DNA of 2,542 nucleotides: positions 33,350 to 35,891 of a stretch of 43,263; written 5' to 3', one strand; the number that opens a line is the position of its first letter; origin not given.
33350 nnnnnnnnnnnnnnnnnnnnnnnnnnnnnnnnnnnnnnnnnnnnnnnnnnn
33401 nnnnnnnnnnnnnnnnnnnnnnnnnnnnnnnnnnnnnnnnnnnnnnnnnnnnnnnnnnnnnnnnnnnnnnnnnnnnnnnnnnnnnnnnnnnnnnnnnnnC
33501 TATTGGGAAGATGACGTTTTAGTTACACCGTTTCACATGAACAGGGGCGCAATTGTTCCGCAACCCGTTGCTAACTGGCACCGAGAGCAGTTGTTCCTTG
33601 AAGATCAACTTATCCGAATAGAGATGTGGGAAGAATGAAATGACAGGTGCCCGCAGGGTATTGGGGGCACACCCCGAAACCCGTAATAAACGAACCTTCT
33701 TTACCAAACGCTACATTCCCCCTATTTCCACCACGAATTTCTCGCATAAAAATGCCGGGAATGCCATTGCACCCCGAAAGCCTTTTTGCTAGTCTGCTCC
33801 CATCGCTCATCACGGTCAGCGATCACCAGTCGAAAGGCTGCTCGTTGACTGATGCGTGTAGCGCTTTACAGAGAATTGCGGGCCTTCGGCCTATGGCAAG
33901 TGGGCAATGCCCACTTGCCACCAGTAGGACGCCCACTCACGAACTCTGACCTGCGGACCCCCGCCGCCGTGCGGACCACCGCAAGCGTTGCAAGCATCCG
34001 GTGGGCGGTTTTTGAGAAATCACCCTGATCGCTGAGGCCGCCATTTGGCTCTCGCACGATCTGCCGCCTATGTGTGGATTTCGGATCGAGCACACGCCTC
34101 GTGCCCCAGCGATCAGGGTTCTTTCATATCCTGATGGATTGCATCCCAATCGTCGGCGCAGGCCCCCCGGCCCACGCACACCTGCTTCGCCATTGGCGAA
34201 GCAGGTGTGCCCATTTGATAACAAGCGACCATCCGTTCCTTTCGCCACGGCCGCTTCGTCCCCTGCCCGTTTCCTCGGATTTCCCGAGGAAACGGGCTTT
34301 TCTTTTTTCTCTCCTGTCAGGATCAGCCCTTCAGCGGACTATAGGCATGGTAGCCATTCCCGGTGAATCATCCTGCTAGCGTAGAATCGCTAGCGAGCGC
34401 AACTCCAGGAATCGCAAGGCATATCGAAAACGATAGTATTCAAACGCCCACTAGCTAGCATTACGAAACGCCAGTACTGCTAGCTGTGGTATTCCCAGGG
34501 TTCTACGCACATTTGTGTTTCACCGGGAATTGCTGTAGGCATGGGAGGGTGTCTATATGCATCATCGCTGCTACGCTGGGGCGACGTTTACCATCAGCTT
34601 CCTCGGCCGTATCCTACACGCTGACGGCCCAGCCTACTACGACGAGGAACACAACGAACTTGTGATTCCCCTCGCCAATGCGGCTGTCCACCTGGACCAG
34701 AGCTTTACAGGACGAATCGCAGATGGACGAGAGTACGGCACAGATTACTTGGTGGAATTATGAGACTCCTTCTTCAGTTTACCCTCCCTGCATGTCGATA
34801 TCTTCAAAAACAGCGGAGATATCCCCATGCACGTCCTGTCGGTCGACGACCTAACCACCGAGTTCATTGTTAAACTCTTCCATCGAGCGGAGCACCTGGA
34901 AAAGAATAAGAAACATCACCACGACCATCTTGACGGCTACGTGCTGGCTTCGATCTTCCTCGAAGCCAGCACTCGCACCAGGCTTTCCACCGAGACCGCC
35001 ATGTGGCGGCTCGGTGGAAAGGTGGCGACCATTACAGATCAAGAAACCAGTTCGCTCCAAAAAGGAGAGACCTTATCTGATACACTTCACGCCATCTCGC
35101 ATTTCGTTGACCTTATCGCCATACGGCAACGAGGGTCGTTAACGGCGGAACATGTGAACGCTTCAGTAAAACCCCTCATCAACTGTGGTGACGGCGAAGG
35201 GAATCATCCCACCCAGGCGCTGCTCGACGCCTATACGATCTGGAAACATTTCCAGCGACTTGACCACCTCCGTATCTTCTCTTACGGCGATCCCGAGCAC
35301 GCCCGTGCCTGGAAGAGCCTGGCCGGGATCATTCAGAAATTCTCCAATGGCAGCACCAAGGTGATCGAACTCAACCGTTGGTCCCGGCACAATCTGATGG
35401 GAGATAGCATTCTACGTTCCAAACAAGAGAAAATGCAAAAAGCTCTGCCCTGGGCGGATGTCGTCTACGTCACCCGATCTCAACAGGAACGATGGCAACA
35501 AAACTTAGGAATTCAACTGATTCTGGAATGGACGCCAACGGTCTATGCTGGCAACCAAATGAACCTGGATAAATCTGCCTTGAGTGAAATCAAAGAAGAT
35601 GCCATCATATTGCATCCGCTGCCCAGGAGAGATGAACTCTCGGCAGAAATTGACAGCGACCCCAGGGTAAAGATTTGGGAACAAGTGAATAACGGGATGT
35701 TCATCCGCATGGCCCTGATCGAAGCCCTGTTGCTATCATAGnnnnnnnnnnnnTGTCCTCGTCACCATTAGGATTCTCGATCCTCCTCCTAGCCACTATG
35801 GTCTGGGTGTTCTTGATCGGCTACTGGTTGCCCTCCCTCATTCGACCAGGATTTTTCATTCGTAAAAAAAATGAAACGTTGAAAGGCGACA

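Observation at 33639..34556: Second ORF-poor region packed with perfect hairpins, two plus-strand terminators and a 13-bp long-range inverted repeat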

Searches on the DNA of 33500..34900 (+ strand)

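Call 4: search_rna_families(source=window, start=33500, end=34900, threshold=evalue, max_evalue=10, show_alignments=3)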
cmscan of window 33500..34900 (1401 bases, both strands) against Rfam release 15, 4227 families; matches with E-value up to 10: 11.
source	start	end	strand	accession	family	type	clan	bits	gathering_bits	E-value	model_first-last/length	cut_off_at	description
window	33893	33921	-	RF03383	mir-1976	Gene; miRNA;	-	19.8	71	0.62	1-52/52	no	mir-1976 microRNA precursor family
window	34269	34324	+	RF00014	DsrA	Gene; sRNA;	-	19.2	60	0.95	1-85/85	no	DsrA RNA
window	34147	34253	-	RF02235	asX1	Gene; sRNA;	-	17.7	70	8.2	1-115/115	no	Xanthomonadaceae sRNA asX1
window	34265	34297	-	RF00805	mir-351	Gene; miRNA;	-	17.5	70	1.6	1-75/75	no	mir-351 microRNA precursor family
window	34176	34210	+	RF03221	mir-6715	Gene; miRNA;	-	17.4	82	5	5-51/57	no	mir-6715 microRNA precursor family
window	34176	34210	-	RF03776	mir-2068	Gene; miRNA;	-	16.9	99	2.4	15-53/68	no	mir-2068 microRNA precursor family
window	34270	34358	+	RF00562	SNORA49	Gene; snRNA; snoRNA; HACA-box;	-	16.6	35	2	1-133/133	no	Small nucleolar RNA SNORA49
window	33885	33933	+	RF03506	mir-587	Gene; miRNA;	-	15.8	80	5.6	1-74/74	no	mir-587 microRNA precursor family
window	34176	34210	+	RF03776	mir-2068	Gene; miRNA;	-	15.3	99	7.4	15-53/68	no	mir-2068 microRNA precursor family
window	34265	34310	-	RF02668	PsiU2-55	Gene; snRNA; snoRNA; scaRNA;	-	14.6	55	1.4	62-113/178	no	Drosophila small cajal body-specific RNA PsiU2-55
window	33789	33836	+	RF03163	c4-a1b1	Gene; antisense;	CL00128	12.9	46.7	4.2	1-53/53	no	a1, b1 targets of C4 antisense RNA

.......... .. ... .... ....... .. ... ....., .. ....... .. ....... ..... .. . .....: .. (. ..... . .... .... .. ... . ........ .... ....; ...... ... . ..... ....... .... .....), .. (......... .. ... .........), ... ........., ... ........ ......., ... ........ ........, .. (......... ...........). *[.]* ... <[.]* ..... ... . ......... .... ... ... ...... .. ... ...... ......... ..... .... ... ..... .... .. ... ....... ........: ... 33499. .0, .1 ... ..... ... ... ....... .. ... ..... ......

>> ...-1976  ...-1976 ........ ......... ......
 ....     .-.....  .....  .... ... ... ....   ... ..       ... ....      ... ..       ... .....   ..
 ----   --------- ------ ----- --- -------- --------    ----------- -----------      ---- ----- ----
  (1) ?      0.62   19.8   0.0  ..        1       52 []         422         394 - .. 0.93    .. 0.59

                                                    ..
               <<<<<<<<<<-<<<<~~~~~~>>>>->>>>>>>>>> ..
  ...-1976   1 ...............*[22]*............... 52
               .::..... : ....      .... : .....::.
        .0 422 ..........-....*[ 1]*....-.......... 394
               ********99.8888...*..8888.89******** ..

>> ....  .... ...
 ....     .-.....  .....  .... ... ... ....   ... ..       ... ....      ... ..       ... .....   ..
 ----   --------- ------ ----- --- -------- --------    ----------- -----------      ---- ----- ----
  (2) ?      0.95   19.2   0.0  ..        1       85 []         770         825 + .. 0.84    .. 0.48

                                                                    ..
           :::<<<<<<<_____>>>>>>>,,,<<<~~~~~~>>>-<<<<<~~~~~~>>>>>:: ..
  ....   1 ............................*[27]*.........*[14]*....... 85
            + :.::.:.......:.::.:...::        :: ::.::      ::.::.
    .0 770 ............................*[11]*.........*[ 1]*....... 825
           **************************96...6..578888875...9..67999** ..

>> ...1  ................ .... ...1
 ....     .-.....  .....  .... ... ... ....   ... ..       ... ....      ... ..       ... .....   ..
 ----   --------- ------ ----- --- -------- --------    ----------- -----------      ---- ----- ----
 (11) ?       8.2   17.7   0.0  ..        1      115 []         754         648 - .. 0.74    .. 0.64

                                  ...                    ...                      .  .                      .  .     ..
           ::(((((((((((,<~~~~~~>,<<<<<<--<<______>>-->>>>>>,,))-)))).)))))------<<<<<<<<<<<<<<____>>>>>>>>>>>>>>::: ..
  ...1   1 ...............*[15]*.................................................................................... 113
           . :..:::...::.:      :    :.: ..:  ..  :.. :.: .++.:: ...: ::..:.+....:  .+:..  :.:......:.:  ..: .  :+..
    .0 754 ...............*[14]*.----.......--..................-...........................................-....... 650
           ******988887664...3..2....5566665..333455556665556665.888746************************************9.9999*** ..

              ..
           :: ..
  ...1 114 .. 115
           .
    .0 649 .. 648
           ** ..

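Call 39: search_dna_similar(query=window:33639-34556:+, collection=phages, mode=distant, max_evalue=1, max_rows=15)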
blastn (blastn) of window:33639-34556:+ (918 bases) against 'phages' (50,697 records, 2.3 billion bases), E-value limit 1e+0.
No match.

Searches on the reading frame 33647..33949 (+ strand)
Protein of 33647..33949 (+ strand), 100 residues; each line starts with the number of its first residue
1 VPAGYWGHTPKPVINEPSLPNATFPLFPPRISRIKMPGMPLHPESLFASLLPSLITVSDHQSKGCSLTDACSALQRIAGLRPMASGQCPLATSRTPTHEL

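Call 10: search_protein_families(library=pfam, proteins=[window:33647-33949:+], max_evalue=0.01)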
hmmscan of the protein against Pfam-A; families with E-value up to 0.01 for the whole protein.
window:33647-33949:+ (100 aa): 0 families

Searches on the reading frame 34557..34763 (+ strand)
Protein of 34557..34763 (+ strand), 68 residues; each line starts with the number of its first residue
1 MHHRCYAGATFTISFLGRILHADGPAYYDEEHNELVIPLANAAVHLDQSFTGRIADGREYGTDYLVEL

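Call 10: search_protein_families(library=pfam, proteins=[window:34557-34763:+], max_evalue=0.01)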
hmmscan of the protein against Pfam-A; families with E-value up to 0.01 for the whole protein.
window:34557-34763:+ (68 aa): 0 families

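Call 43: search_protein_representatives(protein=window:34557-34763:+)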
Query: 68 residues. Proteins with E-value up to 0.001 (for the whole library): 4; up to 1e-10: 1; up to 1e-30: 1. The best 4 are listed.
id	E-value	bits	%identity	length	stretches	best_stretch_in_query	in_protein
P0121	3.8e-40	150.6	100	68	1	1-68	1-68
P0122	3.9e-06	43.1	35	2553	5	15-58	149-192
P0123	4.4e-06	43.0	33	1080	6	12-40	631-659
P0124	1.6e-05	41.2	-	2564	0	-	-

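Call 80: search_protein_families(library=pfam, proteins=[P0122, P0123, P0124], max_evalue=0.001)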
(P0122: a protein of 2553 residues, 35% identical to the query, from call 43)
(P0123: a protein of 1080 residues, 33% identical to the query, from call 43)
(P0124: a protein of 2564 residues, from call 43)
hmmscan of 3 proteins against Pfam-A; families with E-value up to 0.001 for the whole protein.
P0122 (2553 aa): 5 families
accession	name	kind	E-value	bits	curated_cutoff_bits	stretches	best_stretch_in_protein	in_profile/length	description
PF00353.25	HemolysinCabind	-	2.2e-10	40.7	23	1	2401-2434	2-35/36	RTX calcium-binding nonapeptide repeat (4 copies)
PF13519.12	VWA_2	-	5.1e-10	40.4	27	1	1847-1967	1-107/107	von Willebrand factor type A domain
PF19116.6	DUF5801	-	1.2e-08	35.8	27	1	1586-1689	17-137/137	Domain of unknown function (DUF5801)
PF17963.7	Big_9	-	1.1e-05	26.7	23.6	1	2080-2150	10-89/89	Bacterial Ig domain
PF22768.1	SPP1_Dit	-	0.00074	20.1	25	0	245-271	40-66/97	Siphovirus-type tail component, C-terminal domain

P0123 (1080 aa): 3 families
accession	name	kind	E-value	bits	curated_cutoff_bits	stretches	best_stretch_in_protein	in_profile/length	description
PF09479.16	Flg_new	-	1.8e-104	342.3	27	12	299-343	1-41/65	Listeria-Bacteroides repeat domain (List_Bact_rpt)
PF18998.6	Flg_new_2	-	2.5e-20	72.7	23.6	1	433-479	3-47/73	Divergent InlB B-repeat domain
PF18962.6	Por_Secre_tail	-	2.4e-11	44.2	27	1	1005-1079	2-75/75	Secretion system C-terminal sorting domain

P0124 (2564 aa): 8 families
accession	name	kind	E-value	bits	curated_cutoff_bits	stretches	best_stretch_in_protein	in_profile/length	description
PF17803.7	Cadherin_4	-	1.4e-110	362.3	25.1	14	715-792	2-71/71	Bacterial cadherin-like domain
PF17963.7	Big_9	-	2.4e-31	108.9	23.6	0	613-719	1-87/89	Bacterial Ig domain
PF16369.11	GH43_C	-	8.6e-13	49.1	23.4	0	1673-1729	46-100/100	C-terminal lipocalin-like domain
PF16575.11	CLP1_P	-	3.3e-11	43.8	26.6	0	640-663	21-44/188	mRNA cleavage and polyadenylation factor CLP1 P-loop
PF00353.25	HemolysinCabind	-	1.6e-06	28.4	23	1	2405-2436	4-35/36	RTX calcium-binding nonapeptide repeat (4 copies)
PF24119.1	DUF7393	-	1.9e-06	27.9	27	0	638-657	18-37/48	Domain of unknown function (DUF7393)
PF17892.7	Cadherin_5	-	0.00025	21.3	26.5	0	648-682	35-66/98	Cadherin-like domain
PF00413.30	Peptidase_M10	-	0.00028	21.2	24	0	651-685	68-102/159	Matrixin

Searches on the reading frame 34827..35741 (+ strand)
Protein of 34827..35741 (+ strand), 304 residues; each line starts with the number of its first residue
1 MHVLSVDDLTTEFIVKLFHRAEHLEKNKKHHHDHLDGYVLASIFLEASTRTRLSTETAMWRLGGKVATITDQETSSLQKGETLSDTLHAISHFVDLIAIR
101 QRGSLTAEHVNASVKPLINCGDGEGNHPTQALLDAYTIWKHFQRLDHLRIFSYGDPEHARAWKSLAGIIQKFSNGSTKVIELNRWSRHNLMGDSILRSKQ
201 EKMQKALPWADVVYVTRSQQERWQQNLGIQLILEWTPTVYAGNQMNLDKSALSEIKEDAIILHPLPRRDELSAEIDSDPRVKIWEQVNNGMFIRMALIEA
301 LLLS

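Call 10: search_protein_families(library=pfam, proteins=[window:34827-35741:+], max_evalue=0.01)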
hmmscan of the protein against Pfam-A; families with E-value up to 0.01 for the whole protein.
window:34827-35741:+ (304 aa): 2 families
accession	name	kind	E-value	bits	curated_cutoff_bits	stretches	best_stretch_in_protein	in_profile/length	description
PF02729.26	OTCace_N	-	3.3e-40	138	29.9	1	2-139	2-147/148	Aspartate/ornithine carbamoyltransferase, carbamoyl-P binding domain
PF00185.30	OTCace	-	2.6e-16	60.5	29.4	1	201-300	63-156/157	Aspartate/ornithine carbamoyltransferase, Asp/Orn binding domain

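Call 11: find_related_loci(query=window:34827-35741:+, collection=genome_contigs, flank=6000)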
Query window:34827-35741:+ (304 aa) in genome_contigs; peptide patterns used: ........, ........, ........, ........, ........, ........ (x = any residue, [..] = any of these).
41 stretches matched a pattern; 1 encode a relative of the query (tblastn E <= 1e-3); 1 distinct loci.
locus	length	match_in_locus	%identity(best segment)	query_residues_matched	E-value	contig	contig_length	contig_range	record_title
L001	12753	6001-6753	37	44-302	2e-43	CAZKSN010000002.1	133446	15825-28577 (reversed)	MAG TPA_asm: uncultured Muribaculaceae bacterium isolate SRP294416_co1_712 genome assembly, contig: NODE_94_length_13344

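Call 12: find_encoding_contigs(protein=window:34827-35741:+, flank=6000, max_places=6)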
Protein window:34827-35741:+ (304 aa): 3 contigs read that carry it; 3 places shown.
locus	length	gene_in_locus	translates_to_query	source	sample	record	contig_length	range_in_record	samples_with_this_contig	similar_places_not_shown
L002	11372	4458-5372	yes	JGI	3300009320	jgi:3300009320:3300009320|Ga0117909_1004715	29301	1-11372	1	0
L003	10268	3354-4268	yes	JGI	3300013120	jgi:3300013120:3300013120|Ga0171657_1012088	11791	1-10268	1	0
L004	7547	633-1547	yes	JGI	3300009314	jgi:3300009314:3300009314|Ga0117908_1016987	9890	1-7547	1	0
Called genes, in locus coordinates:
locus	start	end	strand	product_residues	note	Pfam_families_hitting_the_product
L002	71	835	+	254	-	-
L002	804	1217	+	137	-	-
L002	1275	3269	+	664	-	PF00404:Dockerin_1 (faint)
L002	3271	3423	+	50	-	-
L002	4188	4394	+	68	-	-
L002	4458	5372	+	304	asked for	PF02729:OTCace_N, PF00185:OTCace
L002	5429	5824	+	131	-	-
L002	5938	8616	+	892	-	-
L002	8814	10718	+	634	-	-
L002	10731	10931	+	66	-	-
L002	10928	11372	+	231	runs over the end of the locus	PF02080:TrkA_C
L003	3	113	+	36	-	?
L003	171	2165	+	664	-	PF00404:Dockerin_1 (faint)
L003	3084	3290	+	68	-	-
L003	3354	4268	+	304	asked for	PF02729:OTCace_N, PF00185:OTCace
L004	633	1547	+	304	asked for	PF02729:OTCace_N, PF00185:OTCace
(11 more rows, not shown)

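Call 15: find_homologous_proteins(query=window:34827-35741:+, max_evalue=1e-30)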
Query window:34827-35741:+ (304 aa): 2644 proteins with E <= 1e-30 among 5177 candidates; the best 120 are listed.
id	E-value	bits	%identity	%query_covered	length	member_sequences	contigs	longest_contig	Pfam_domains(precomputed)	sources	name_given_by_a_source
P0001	6.0e-201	684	100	100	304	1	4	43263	PF00185.31,PF02729.27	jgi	-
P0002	2.1e-72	262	47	99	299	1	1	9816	PF00185.31,PF02729.27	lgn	-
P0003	1.7e-55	206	41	99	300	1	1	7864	PF00185.31,PF02729.27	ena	-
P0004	4.3e-55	205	41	99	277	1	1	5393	PF00185.31,PF02729.27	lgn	-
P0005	4.6e-54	202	41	99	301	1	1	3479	PF00185.31,PF02729.27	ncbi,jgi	jgi:aspartate carbamoyltransferase catalytic subunit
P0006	8.3e-53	198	41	99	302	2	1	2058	PF00185.31,PF02729.27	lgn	-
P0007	2.6e-52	196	41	99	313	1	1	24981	PF00185.31,PF02729.27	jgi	-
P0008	3.6e-52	195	41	99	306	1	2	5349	PF00185.31,PF02729.27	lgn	-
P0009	6.3e-52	195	37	99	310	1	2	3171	PF00185.31,PF02729.27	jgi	jgi:aspartate carbamoyltransferase catalytic subunit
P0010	1.3e-51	194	41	98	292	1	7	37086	PF00185.31,PF02729.27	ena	-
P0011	1.9e-51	193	39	99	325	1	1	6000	PF00185.31,PF02729.27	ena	-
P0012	3.2e-51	192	42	98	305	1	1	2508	PF00185.31,PF02729.27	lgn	-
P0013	4.2e-51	192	38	99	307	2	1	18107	PF00185.31,PF02729.27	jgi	jgi:aspartate carbamoyltransferase catalytic subunit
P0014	2.0e-50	190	40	99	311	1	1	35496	PF00185.31,PF02729.27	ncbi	-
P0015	2.4e-50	189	41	99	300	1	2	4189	PF00185.31,PF02729.27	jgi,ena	jgi:aspartate carbamoyltransferase catalytic subunit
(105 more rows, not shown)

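Call 20: find_encoding_contigs(protein=P0002, flank=8000, max_places=4)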
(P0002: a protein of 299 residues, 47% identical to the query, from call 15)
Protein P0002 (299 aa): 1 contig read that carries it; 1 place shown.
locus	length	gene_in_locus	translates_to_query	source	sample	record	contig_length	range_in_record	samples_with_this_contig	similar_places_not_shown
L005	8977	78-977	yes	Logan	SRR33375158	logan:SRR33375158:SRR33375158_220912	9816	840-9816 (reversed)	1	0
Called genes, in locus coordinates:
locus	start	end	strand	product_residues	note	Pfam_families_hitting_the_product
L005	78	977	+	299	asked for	PF02729:OTCace_N, PF00185:OTCace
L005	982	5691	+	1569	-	-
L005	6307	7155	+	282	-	PF03747:ADP_ribosyl_GH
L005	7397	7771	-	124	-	-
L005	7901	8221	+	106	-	-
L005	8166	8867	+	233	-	-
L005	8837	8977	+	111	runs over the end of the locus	-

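Call 27: search_dna_similar(query=window:34827-35741:+, collection=phages, mode=protein, max_rows=10)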
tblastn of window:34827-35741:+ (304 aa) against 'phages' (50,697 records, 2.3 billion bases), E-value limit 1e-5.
Records with a match: 32; places in all: 32; records where one place covers at least 80% of the query: 22.
Best place of each record, by identity: <60% 32.
By first word of the organism name: Listeria 16; Salmonella 4; Staphylococcus 3; Bacteriophage 2; Enterococcus 2; Acinetobacter 2; Escherichia 1; uncultured 1; Pseudomonas 1.
By host as written in the record: Listeria monocytogenes 16; - 5; Homo sapiens 2; Staphylococcus aureus 2; Enterococcus faecalis 2; Salmonella enterica subsp. enterica serovar Kentucky 2; Escherichia coli O157:H7 ATCC 43895 1; Staphylococcus pseudintermedius 1; and 1 more.
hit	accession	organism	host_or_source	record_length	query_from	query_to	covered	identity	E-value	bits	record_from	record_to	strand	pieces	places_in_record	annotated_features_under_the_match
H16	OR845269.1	Escherichia phage ECO95 1-6-1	Escherichia coli O157:H7 ATCC 43895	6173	2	304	100%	35.6%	3e-44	166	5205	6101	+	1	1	record has no annotation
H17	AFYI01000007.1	Salmonella enterica subsp. enterica serovar Infantis str. ...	Homo sapiens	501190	2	304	100%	35.6%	4e-44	166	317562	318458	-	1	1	aspartate carbamoyltransferase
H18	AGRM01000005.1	Salmonella enterica subsp. houtenae str. ATCC BAA-1581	Homo sapiens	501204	2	304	100%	35.6%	6e-44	166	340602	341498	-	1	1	aspartate carbamoyltransferase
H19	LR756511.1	uncultured phage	metagenomic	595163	2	302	99%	35.6%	2e-47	176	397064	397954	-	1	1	record has no annotation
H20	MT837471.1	Bacteriophage sp.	human fecal samples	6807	4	298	97%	33.8%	5e-42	160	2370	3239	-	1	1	record has no annotation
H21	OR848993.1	Listeria phage LM 4-14-1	Listeria monocytogenes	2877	2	302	99%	32.0%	6e-28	119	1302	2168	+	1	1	record has no annotation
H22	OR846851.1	Listeria phage LM 4-11-1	Listeria monocytogenes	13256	2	302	99%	32.0%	7e-28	119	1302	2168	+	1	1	record has no annotation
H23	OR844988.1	Staphylococcus phage SA 1306 Kay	Staphylococcus aureus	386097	2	302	99%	29.8%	4e-30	125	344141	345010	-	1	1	record has no annotation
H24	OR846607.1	Enterococcus phage Efs 1-1-1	Enterococcus faecalis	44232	2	302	99%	29.8%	5e-25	110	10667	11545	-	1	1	record has no annotation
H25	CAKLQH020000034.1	Acinetobacter phage MD-2021a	not known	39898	2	298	98%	30.2%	7e-27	116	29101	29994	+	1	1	pyrB: aspartate carbamoyltransferase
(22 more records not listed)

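Call 31: get_annotated_region(hit=H19, flank=6000)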
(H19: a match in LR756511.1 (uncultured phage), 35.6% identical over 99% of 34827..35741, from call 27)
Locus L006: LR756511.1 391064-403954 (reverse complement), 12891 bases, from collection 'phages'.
description: uncultured phage genome assembly, chromosome: 1.
organism: uncultured phage (NCBI taxid 278008)
taxonomy: Viruses; environmental samples
host: -; source: metagenomic; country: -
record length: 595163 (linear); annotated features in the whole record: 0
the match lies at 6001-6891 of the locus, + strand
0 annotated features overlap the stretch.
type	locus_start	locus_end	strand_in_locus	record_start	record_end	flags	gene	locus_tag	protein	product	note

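Call 34: find_related_loci(query=window:34827-35741:+, collection=viral_contigs, flank=6000)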
Query window:34827-35741:+ (304 aa) in viral_contigs; peptide patterns used: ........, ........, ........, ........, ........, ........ (x = any residue, [..] = any of these).
5 stretches matched a pattern, but none encodes a relative of the query by tblastn (E <= 1e-3).
